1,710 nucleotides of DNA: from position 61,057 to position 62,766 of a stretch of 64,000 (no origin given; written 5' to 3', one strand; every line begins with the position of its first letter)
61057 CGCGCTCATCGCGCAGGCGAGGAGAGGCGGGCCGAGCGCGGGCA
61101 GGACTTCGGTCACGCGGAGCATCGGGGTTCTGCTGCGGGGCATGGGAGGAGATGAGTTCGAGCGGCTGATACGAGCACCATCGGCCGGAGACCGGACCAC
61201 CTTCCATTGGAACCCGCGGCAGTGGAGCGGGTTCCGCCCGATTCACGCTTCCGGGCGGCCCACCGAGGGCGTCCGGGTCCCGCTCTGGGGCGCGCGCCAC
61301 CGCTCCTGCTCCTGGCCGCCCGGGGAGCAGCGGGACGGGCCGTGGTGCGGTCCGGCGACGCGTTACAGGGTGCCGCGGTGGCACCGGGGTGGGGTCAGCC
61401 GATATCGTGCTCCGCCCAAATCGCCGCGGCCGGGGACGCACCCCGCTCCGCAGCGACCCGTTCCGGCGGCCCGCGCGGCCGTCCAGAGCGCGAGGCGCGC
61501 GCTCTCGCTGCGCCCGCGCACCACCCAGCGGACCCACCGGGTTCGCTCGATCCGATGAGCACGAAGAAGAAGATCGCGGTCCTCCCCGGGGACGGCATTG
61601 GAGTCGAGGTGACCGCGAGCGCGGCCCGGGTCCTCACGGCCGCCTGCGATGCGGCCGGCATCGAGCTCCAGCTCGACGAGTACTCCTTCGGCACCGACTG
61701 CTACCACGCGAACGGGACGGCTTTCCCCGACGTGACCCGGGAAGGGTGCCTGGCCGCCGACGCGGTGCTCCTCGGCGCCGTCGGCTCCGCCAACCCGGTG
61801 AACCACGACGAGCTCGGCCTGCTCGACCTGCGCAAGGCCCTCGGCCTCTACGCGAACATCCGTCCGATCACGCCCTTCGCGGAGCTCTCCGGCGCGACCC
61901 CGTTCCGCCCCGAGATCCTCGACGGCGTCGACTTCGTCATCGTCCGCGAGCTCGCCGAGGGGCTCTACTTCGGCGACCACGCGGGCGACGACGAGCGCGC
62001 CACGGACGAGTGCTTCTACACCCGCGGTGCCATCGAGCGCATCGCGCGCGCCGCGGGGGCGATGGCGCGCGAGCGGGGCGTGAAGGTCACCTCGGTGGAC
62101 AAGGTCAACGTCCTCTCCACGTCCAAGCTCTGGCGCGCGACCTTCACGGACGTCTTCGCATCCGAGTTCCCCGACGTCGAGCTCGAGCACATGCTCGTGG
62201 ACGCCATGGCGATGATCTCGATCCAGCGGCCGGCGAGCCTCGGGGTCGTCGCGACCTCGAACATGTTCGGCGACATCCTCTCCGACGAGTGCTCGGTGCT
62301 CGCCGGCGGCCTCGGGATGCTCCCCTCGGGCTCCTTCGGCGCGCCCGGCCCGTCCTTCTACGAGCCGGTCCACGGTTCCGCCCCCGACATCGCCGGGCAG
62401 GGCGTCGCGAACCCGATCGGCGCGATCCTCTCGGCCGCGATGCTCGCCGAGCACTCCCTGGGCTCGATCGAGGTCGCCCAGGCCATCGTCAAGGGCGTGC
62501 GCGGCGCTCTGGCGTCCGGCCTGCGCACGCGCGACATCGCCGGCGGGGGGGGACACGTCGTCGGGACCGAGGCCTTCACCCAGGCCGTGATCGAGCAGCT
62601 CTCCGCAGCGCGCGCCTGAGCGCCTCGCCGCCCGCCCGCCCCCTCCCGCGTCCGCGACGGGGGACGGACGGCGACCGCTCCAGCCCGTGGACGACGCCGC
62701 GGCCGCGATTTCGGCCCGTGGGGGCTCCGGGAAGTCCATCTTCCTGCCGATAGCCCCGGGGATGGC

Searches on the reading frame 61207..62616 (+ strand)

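Call 74: search_protein_families(library=pfam, proteins=[window:61207-62616:+], max_evalue=0.01)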
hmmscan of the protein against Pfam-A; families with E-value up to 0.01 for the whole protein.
window:61207-62616:+ (470 aa): 1 family
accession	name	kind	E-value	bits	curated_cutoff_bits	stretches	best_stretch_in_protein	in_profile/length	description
PF00180.25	Iso_dh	-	3e-113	379.1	27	1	122-461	1-348/348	Isocitrate/isopropylmalate dehydrogenase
